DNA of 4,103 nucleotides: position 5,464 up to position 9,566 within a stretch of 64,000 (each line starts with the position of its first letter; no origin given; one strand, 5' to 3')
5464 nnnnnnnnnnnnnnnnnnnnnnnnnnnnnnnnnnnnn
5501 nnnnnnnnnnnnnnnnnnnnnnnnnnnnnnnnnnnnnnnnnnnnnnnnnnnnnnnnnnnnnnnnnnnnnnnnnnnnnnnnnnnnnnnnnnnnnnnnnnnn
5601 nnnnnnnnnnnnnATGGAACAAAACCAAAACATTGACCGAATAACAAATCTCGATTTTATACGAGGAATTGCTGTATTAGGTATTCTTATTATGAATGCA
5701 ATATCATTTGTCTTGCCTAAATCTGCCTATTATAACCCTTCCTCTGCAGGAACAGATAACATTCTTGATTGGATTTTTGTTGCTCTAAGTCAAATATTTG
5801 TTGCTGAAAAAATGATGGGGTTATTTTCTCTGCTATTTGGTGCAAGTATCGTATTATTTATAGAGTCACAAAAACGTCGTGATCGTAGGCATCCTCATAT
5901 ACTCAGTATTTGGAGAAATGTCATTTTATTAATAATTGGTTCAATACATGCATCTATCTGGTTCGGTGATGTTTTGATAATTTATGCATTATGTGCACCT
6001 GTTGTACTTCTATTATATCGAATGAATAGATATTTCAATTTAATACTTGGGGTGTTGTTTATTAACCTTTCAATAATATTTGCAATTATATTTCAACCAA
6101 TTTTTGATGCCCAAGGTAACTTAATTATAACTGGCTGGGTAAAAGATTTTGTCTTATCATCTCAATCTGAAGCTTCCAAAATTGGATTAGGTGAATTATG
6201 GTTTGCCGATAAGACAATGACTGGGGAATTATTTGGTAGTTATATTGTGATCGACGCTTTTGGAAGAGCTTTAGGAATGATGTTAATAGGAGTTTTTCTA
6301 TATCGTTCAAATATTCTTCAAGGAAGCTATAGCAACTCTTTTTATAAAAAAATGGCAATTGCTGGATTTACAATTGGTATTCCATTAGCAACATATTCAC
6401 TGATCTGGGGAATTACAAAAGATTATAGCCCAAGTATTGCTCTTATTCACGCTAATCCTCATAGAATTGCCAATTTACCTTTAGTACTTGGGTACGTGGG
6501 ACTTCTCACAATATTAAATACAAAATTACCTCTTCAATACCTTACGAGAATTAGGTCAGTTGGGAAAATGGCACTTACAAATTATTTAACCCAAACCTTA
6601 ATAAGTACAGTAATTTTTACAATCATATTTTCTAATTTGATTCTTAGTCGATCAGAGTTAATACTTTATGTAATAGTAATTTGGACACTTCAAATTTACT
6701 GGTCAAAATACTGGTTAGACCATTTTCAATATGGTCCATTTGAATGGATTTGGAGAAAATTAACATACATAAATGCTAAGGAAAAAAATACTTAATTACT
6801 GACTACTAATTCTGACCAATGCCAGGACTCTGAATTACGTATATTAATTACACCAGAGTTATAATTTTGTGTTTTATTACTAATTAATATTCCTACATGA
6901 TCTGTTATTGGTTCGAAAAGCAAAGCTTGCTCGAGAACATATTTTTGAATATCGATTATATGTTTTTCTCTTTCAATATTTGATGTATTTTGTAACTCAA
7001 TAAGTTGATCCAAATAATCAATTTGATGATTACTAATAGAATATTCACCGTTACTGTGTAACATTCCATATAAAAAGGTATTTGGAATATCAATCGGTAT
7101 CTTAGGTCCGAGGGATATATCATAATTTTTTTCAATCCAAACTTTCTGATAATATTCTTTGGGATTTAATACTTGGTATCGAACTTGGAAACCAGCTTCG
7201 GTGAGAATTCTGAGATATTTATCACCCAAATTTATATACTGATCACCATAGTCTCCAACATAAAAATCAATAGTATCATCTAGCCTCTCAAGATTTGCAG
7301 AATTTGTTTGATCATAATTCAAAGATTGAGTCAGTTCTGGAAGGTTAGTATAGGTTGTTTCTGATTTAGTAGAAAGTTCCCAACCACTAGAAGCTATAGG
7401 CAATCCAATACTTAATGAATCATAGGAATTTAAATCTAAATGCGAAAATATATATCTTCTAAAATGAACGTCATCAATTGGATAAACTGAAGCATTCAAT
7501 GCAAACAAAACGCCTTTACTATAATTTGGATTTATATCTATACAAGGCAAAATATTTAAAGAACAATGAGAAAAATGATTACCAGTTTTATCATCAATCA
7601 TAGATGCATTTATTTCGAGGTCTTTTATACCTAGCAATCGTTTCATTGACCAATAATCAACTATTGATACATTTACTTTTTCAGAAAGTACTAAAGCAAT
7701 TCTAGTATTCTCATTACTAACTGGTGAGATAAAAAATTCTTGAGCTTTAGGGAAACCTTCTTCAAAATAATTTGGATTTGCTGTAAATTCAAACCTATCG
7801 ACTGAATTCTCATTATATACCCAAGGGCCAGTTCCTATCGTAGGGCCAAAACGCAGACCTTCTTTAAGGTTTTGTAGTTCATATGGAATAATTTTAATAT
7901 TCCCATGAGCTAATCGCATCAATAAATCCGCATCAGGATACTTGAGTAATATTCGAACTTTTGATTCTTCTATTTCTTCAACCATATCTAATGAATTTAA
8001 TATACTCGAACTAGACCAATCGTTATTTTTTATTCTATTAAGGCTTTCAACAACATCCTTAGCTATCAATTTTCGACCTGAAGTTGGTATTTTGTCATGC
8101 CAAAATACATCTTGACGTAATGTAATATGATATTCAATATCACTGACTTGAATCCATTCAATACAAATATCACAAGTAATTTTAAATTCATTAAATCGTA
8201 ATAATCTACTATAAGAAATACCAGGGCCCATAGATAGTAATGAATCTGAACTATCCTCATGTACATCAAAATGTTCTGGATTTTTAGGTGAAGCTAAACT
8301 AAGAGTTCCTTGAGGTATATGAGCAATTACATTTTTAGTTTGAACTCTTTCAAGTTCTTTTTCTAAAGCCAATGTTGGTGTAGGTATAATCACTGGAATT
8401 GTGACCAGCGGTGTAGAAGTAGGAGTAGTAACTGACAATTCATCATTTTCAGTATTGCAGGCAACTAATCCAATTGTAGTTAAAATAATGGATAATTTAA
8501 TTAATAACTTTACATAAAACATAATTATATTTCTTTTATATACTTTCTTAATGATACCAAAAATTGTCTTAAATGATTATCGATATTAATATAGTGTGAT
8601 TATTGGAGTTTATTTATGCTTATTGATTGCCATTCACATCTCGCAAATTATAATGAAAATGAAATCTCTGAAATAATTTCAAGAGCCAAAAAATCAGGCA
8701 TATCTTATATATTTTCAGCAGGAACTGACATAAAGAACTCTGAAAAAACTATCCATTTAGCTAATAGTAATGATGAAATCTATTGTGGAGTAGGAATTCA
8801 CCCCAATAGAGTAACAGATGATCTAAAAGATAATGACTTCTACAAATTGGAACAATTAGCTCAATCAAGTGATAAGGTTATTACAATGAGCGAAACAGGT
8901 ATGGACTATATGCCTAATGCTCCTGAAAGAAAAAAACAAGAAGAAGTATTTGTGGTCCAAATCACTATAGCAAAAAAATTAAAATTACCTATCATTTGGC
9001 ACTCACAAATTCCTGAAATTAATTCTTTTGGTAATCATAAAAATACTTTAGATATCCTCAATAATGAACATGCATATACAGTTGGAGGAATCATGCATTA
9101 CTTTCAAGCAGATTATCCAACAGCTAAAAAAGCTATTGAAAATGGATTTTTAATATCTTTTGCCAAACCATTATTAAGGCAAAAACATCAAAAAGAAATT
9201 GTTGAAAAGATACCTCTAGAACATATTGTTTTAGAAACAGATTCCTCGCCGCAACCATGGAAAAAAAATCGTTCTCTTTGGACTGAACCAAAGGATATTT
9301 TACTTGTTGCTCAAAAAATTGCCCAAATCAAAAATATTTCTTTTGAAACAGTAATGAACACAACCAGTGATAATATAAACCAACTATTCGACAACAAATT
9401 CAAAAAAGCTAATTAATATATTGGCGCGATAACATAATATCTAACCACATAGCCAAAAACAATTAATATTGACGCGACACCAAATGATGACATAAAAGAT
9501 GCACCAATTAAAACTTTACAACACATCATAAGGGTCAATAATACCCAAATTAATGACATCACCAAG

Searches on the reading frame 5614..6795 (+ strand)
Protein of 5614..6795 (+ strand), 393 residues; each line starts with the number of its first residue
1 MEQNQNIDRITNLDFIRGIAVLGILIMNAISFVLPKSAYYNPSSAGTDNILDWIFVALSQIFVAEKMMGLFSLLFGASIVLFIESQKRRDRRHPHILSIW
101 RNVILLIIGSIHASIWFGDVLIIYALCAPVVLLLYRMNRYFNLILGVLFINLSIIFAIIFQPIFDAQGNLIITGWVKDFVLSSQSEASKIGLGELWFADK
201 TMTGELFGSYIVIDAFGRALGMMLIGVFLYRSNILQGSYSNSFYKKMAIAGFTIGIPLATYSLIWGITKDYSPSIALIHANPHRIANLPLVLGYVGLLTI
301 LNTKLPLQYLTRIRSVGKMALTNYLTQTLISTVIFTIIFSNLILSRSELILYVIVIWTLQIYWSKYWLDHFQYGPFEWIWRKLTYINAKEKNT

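Call 50: search_protein_families(library=pfam, proteins=[window:5614-6795:+], max_evalue=0.00001)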
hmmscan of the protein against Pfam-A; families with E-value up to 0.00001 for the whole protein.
window:5614-6795:+ (393 aa): 1 family
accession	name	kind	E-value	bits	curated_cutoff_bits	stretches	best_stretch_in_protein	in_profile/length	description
PF04235.18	DUF418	-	2.7e-36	125.4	23.6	1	229-386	1-162/163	Protein of unknown function (DUF418)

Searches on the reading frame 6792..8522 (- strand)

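Call 50: search_protein_families(library=pfam, proteins=[window:6792-8522:-], max_evalue=0.00001)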
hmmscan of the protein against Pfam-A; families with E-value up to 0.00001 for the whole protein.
window:6792-8522:- (576 aa): 1 family
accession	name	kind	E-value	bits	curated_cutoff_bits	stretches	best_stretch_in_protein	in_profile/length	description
PF00496.27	SBP_bac_5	-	3.3e-24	86.1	32.4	1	130-356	18-220/368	Bacterial extracellular solute-binding proteins, family 5 Middle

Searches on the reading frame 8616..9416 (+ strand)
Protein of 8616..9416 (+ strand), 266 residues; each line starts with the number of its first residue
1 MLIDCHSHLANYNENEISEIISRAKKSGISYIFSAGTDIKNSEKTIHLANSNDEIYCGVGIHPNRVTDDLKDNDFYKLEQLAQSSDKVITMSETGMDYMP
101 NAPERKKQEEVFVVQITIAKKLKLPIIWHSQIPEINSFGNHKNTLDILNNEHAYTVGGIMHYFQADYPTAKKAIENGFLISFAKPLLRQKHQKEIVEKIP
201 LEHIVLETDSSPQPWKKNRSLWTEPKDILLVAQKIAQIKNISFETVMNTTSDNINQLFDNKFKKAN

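Call 50: search_protein_families(library=pfam, proteins=[window:8616-9416:+], max_evalue=0.00001)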
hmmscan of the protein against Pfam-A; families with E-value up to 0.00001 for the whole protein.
window:8616-9416:+ (266 aa): 1 family
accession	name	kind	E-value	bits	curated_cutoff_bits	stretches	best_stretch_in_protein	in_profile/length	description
PF01026.27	TatD_DNase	-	6.8e-56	189.9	27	1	3-258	1-252/253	TatD related DNase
